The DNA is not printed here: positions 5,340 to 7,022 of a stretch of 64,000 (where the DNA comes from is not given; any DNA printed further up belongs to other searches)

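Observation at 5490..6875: Lower-GC HEPN-motif (ApeA-like architecture) gene translationally coupled to the 3' end of metH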

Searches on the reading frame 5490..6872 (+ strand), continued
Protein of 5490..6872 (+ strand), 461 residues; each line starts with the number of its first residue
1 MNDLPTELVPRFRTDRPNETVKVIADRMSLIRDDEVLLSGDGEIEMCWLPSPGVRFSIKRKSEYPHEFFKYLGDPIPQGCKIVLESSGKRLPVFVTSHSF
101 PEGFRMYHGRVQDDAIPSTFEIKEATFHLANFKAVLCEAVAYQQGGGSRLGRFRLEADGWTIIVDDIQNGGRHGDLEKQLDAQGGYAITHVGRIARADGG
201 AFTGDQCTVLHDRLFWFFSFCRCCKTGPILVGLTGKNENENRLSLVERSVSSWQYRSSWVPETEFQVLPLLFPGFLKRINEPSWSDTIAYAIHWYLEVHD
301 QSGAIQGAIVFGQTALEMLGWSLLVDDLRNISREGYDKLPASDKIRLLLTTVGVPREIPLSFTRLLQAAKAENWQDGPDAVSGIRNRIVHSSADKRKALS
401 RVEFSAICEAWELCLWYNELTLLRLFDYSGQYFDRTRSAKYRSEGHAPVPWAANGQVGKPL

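Call 33: fold_search(model_id=the predicted structure, library=pdb)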
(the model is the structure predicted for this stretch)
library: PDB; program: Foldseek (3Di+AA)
matches with E <= 10: 645; with E <= 0.001: 0
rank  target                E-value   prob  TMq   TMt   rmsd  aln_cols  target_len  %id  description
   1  4opg                  3.2e-02  0.10  0.11  0.12  21.1       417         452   10  Constructing tailored isoprenoid products by structure-guided modification of geranylgeranyl reductase. (released 2014-07-09)
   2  5ila_B                3.8e-02  0.16  0.09  0.18  17.5       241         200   10  Deg9 protease domain (released 2017-03-08)
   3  5kec_A                4.0e-02  0.60  0.12  0.22  14.6       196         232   10  Structure of K. pneumonia MrkH in its apo state. (released 2016-08-17)
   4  3lgv_A                4.7e-02  0.41  0.11  0.22  16.8       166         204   10  H198P mutant of the DegS-deltaPDZ protease (released 2010-08-25)
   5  4i37                  4.7e-02  0.08  0.11  0.11  18.3       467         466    7  Crystal structure of rabbit ryanodine receptor 1 (residues 1-536) disease mutant R402G (released 2013-02-20)
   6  3b8j                  4.9e-02  0.30  0.11  0.23  16.6       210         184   11  Q191A mutant of DegS-deltaPDZ (released 2008-09-16)
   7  4ri0_C                5.5e-02  0.35  0.12  0.23  16.6       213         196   12  Serine Protease HtrA3, mutationally inactivated (released 2014-10-29)
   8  3lgv_B                5.5e-02  0.28  0.11  0.21  18.0       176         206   12  H198P mutant of the DegS-deltaPDZ protease (released 2010-08-25)
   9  5kgo_A                5.8e-02  0.20  0.11  0.20  17.4       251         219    9  Structure of K. pneumonia MrkH-c-di-GMP complex (released 2016-08-17)
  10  5ila_A                6.7e-02  0.13  0.09  0.17  17.2       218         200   10  Deg9 protease domain (released 2017-03-08)
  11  5to1                  7.5e-02  0.14  0.09  0.13  16.1       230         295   11  HtrA2 exposed (L266R, F303A) mutant (released 2017-10-25)
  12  8e2k_X                7.5e-02  0.11  0.10  0.15  27.9       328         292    9  Cryo-EM structure of BIRC6/HtrA2-S306A (released 2023-02-15)
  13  3lgv_G                7.9e-02  0.44  0.12  0.24  17.4       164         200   12  H198P mutant of the DegS-deltaPDZ protease (released 2010-08-25)
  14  5kec_D                7.9e-02  0.28  0.11  0.21  15.3       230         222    9  Structure of K. pneumonia MrkH in its apo state. (released 2016-08-17)
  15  6iot_D                8.3e-02  0.11  0.10  0.14  15.0       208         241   12  The ligand binding domain of Mlp24 with arginine (released 2019-03-20)
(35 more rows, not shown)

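Call 34: search_dna_similar(query=window:5490-6872:+, collection=phages, mode=protein, max_evalue=0.01)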
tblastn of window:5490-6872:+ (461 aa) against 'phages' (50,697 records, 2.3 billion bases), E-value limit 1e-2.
Records with a match: 2; places in all: 2; records where one place covers at least 80% of the query: 0.
Best place of each record, by identity: <60% 2.
By first word of the organism name: Bacillus 2.
By host as written in the record: - 1; Bacillus subtilis 1.
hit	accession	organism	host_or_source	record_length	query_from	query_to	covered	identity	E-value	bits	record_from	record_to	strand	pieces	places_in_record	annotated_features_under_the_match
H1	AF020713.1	Bacillus phage SPBc2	-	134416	121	437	69%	27.0%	1e-25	116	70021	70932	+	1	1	yopA: hypothetical protein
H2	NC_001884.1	Bacillus phage SPBc2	Bacillus subtilis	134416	121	437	69%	27.0%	1e-25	116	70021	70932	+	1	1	yopA: hypothetical protein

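Call 36: get_annotated_region(hit=H2, flank=6000)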
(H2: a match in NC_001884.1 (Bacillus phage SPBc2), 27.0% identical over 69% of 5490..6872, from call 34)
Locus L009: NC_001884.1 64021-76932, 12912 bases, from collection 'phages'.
description: Bacillus phage SPBc2, complete genome.
organism: Bacillus phage SPBc2 (NCBI taxid 2932878)
taxonomy: Viruses; Duplodnaviria; Heunggongvirae; Uroviricota; Caudoviricetes; Spbetavirus; Spbetavirus SPbeta
host: Bacillus subtilis; source: -; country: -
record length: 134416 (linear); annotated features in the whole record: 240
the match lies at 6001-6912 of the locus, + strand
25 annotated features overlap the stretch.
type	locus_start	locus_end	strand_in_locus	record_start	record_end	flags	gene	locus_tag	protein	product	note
CDS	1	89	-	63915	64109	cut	yonP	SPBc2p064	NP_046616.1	hypothetical protein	-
CDS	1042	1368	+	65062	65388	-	yonR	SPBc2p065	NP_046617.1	transcriptional repressor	-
CDS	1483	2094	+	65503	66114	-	yonS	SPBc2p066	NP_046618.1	lipoprotein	-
stem_loop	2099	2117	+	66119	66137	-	-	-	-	-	-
CDS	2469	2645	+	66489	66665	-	yonT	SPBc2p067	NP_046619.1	hypothetical protein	-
stem_loop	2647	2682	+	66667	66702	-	-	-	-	-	-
CDS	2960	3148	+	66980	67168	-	yonU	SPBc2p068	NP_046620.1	hypothetical protein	-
stem_loop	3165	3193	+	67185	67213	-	-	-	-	-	-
CDS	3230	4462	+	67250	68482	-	yonV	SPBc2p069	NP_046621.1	hypothetical protein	-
stem_loop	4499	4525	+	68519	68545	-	-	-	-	-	-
CDS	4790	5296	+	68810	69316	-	yonX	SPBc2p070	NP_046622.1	hypothetical protein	-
CDS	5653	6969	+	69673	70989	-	yopA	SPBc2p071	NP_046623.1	hypothetical protein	-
stem_loop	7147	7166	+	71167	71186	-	-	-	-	-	-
CDS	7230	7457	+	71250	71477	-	yopB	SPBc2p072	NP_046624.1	helix-turn-helix transcriptional regulator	-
CDS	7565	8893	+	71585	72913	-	yopC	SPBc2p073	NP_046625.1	RES domain-containing protein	-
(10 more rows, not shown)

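Call 40: search_protein_families(library=pfam, alignment_id=A1, max_evalue=1)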
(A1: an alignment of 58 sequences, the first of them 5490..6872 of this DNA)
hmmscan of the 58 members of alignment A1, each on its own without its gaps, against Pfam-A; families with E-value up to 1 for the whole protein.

A. member 1, window:5490-6872:+ (461 aa): 0 families

B. families by the number of members that match (of 58 scanned): 12 families
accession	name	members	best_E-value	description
PF18739.6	HEPN_Apea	7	2e-05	Apea-like HEPN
PF09851.14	SHOCT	1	0.044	Short C-terminal domain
PF22707.2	S1CSD-TOTE-2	1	0.046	S1/CSD-like domain 2 of the TOTE conflict systems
PF16235.10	DUF4894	1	0.079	Domain of unknown function (DUF4894)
PF17919.7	RT_RNaseH_2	1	0.15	RNase H-like domain found in reverse transcriptase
PF06442.17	DHFR_2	1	0.2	R67 dihydrofolate reductase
PF25200.1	DUF7833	1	0.2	Family of unknown function (DUF7833)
PF19086.5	Terpene_syn_C_2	1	0.2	Terpene synthase family 2, C-terminal metal binding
PF18735.6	HEPN_RiboL-PSP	1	0.21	RiboL-PSP-HEPN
PF19910.5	DUF6383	1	0.24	Domain of unknown function (DUF6383)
PF04844.18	Ovate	1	0.33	Transcriptional repressor, ovate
PF15403.11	HiaBD2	1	0.77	HiaBD2_N domain of Trimeric autotransporter adhesin (GIN)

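Call 53: search_protein_representatives(alignment_id=A1)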
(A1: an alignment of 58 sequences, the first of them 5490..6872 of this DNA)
Query: 58 sequences, 446 profile positions. Proteins with E-value up to 0.001 (for the whole library): 4537; up to 1e-10: 3654; up to 1e-30: 2601. The best 150 are listed.
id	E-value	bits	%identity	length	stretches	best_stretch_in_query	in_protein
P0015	2.2e-182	623.2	-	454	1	3-444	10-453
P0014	5.1e-170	582.5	-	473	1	3-443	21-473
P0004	5.3e-166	569.2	-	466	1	3-445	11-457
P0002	5.2e-152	523.1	-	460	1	1-444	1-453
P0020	1.1e-151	522.0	-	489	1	4-444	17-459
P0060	1.8e-151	521.3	-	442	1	3-442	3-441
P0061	4.3e-150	516.8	-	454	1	4-443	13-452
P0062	8.4e-149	512.5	-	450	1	5-443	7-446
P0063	1.7e-147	508.2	-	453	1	5-442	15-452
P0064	2.2e-146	504.6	-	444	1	5-443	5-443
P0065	2.4e-146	504.4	-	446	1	3-444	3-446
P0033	1.9e-145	501.4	-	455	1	3-443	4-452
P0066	1.7e-144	498.3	-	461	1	3-443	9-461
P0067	1.0e-143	495.8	-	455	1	3-443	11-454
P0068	3.5e-143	494.0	-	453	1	4-444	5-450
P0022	5.8e-143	493.3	-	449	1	14-443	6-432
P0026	4.2e-134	464.1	-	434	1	8-443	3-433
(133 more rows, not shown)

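Call 65: fold_search(model_id=the predicted structure, library=viral)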
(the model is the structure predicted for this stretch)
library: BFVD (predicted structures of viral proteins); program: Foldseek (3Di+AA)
matches with E <= 10: 688; with E <= 0.001: 0
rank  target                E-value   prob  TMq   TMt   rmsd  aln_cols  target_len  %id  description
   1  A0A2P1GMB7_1          4.9e-03  0.35  0.13  0.06  31.0       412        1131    9  RNA-dependent RNA polymerase [Beihai mudskipper astro-like virus]
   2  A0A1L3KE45            8.8e-03  0.13  0.13  0.09  23.2       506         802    9  (no name in the UniProt tables at hand)
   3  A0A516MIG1            1.1e-02  0.41  0.11  0.20  17.4       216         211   12  (no name in the UniProt tables at hand)
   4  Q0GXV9                1.5e-02  0.99  0.12  0.48   6.0        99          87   10  Uncharacterized protein [Lactococcus phage Q54]
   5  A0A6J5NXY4            1.6e-02  0.54  0.12  0.18  17.3       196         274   10  Trypsin-like peptidase domain containing protein [uncultured Caudovirales phage]
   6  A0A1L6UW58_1          1.9e-02  0.57  0.12  0.05  17.4       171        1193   10  Genome polyprotein (Fragment) [Biomphalaria virus 4]
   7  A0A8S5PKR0            2.1e-02  0.28  0.08  0.18  18.8       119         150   13  Minor tail protein [Siphoviridae sp. ctcUB23]
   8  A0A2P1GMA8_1          2.8e-02  0.16  0.13  0.07  25.0       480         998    8  RNA-dependent RNA polymerase [Wuhan astro-like virus]
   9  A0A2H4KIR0            3.1e-02  0.25  0.12  0.12  21.5       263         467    9  (no name in the UniProt tables at hand)
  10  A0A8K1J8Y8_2          3.5e-02  0.35  0.12  0.06  16.5       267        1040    9  (no name in the UniProt tables at hand)
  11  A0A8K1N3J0            3.7e-02  0.10  0.12  0.06  32.7       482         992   11  (no name in the UniProt tables at hand)
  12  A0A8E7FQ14            4.3e-02  0.90  0.13  0.38   8.3       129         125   12  (no name in the UniProt tables at hand)
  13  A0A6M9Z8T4            4.3e-02  0.14  0.12  0.07  23.8       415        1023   10  (no name in the UniProt tables at hand)
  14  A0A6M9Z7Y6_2          4.5e-02  0.33  0.12  0.05  16.7       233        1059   10  Genome polyprotein [Riboviria sp.]
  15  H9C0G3                4.5e-02  0.28  0.13  0.18  16.2       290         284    7  (no name in the UniProt tables at hand)
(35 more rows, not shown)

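Call 66: search_dna_similar(query=window:5490-6872:+, collection=plasmids, mode=protein, max_evalue=0.001, max_rows=30)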
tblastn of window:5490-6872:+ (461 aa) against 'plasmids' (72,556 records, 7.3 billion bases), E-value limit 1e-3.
Records with a match: 7; places in all: 7; records where one place covers at least 80% of the query: 3.
Best place of each record, by identity: <60% 7.
By first word of the organism name: Escherichia 2; Methylophaga 1; Nostoc 1; Planktothrix 1; Oscillatoria 1; Crinalium 1.
By predicted mobility (MOB-suite, as given by PLSDB): non-mobilizable 5; conjugative 1; mobilizable 1.
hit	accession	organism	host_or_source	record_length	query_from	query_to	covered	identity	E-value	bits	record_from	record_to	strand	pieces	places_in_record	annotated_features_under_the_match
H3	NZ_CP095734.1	Methylophaga pinxianii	pure culture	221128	5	451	97%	26.3%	1e-32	139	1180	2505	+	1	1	hypothetical protein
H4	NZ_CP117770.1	Nostoc sp. UHCC 0926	whole organism,lichen surface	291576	10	428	91%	26.3%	1e-31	136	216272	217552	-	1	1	hypothetical protein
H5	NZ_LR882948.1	Planktothrix agardhii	-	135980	7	428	92%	25.3%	4e-26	119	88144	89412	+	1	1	hypothetical protein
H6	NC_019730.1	Oscillatoria nigro-viridis PCC 7112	-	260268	151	428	60%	34.9%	3e-47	182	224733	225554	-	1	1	hypothetical protein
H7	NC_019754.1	Crinalium epipsammum PCC 9333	-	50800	122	426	66%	27.1%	8e-27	121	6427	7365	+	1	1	hypothetical protein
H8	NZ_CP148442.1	Escherichia coli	Chicken,single cell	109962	178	454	60%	28.2%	7e-17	91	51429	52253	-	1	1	hypothetical protein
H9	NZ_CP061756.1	Escherichia coli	Bos taurus,Isolate,beef trimmings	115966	178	454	60%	27.9%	3e-17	92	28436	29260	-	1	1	hypothetical protein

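Call 67: get_annotated_region(hit=H9, flank=7000)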
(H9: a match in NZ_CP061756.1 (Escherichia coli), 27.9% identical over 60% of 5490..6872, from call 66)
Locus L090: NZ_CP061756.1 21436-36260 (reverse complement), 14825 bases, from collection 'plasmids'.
description: Escherichia coli O18ac:H14 strain 873.10 plasmid unnamed2, complete sequence
organism: Escherichia coli (NCBI taxid 2773705)
taxonomy: Bacteria; Pseudomonadota; Gammaproteobacteria; Enterobacterales; Enterobacteriaceae; Escherichia; Escherichia coli
host: -; source: Bos taurus,Isolate,beef trimmings; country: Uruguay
typing (MOB-suite, as given by PLSDB): non-mobilizable; replicon IncY
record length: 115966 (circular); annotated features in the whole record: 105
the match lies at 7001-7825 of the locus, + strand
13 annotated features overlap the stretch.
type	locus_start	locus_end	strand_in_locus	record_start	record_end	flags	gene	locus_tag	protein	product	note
CDS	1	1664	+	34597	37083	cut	mrkC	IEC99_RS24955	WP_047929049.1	type 3 fimbria usher protein MrkC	-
CDS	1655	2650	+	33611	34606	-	mrkD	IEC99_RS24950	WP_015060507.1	type 3 fimbria adhesin subunit MrkD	-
CDS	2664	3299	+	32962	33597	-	mrkF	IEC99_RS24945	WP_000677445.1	type 3 fimbria minor subunit MrkF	-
CDS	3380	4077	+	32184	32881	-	-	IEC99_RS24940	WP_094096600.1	IS1-like element IS1A family transposase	GO:0006313 - DNA transposition [Evidence IEA]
CDS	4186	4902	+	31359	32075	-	-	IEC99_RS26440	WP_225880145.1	hypothetical protein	-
CDS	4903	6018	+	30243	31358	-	-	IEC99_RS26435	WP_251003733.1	hypothetical protein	-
CDS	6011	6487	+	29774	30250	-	-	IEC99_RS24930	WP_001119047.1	hypothetical protein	-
CDS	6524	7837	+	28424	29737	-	-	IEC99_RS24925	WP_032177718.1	hypothetical protein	-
CDS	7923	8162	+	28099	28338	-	-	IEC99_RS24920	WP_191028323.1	transcription factor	-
CDS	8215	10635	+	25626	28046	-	-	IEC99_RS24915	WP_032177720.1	type I restriction-modification system subunit M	GO:0006306 - DNA methylation [Evidence IEA]; GO:0009307 - DNA restriction-modification system [Evidence IEA]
CDS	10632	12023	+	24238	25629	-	-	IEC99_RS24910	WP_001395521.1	restriction endonuclease subunit S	-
CDS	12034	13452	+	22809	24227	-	-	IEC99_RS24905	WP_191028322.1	DUF262 domain-containing protein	-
CDS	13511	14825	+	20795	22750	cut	-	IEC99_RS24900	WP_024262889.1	DUF262 domain-containing protein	-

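Call 68: get_annotated_region(hit=H3, flank=6000)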
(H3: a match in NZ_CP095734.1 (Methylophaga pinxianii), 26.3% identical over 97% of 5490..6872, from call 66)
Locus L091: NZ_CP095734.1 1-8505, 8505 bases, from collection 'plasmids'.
description: Methylophaga pinxianii strain TMB1265 plasmid pWTT2411, complete sequence
organism: Methylophaga pinxianii (NCBI taxid 2881052)
taxonomy: Bacteria; Pseudomonadota; Gammaproteobacteria; Thiotrichales; Piscirickettsiaceae; Methylophaga; Methylophaga pinxianii
host: -; source: pure culture; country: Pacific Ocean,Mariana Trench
typing (MOB-suite, as given by PLSDB): non-mobilizable
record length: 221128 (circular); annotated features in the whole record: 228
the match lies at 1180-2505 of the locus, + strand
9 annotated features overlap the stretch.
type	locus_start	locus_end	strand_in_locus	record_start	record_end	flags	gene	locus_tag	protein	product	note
CDS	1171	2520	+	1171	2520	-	-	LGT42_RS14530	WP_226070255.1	hypothetical protein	-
CDS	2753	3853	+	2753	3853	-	-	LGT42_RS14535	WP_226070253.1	tyrosine-type recombinase/integrase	GO:0015074 - DNA integration [Evidence IEA]; GO:0006310 - DNA recombination [Evidence IEA]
CDS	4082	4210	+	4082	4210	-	-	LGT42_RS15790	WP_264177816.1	hypothetical protein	-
CDS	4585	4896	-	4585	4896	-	-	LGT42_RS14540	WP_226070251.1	helix-turn-helix domain-containing protein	-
CDS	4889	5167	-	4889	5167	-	-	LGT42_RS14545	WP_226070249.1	IS3 family transposase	-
CDS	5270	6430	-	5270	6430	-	-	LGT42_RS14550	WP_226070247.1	IS30 family transposase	-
CDS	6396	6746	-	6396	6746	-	-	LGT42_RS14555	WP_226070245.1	transposase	GO:0006313 - DNA transposition [Evidence IEA]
CDS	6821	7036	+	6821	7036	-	-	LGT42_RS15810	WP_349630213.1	hypothetical protein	-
CDS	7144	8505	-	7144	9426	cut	glgX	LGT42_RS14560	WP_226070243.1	glycogen debranching protein GlgX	GO:0005980 - glycogen catabolic process [Evidence IEA]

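Call 69: search_protein_families(library=padloc, proteins=[L090:6524-7834:+, L009:5653-6966:+, L091:1171-2517:+, P0009, P0056, P0026, P0003], max_evalue=1)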
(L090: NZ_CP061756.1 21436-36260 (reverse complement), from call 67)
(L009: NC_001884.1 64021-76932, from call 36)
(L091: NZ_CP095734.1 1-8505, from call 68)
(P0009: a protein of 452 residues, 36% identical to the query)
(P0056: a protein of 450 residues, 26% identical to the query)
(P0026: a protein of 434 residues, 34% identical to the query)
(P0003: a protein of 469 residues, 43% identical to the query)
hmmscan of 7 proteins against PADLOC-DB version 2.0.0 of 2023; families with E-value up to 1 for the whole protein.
L090:6524-7834:+ (437 aa): 0 families

L009:5653-6966:+ (438 aa): 0 families

L091:1171-2517:+ (449 aa): 0 families

P0009 (452 aa): 0 families

P0056 (450 aa): 0 families

P0026 (434 aa): 0 families

P0003 (469 aa): 0 families
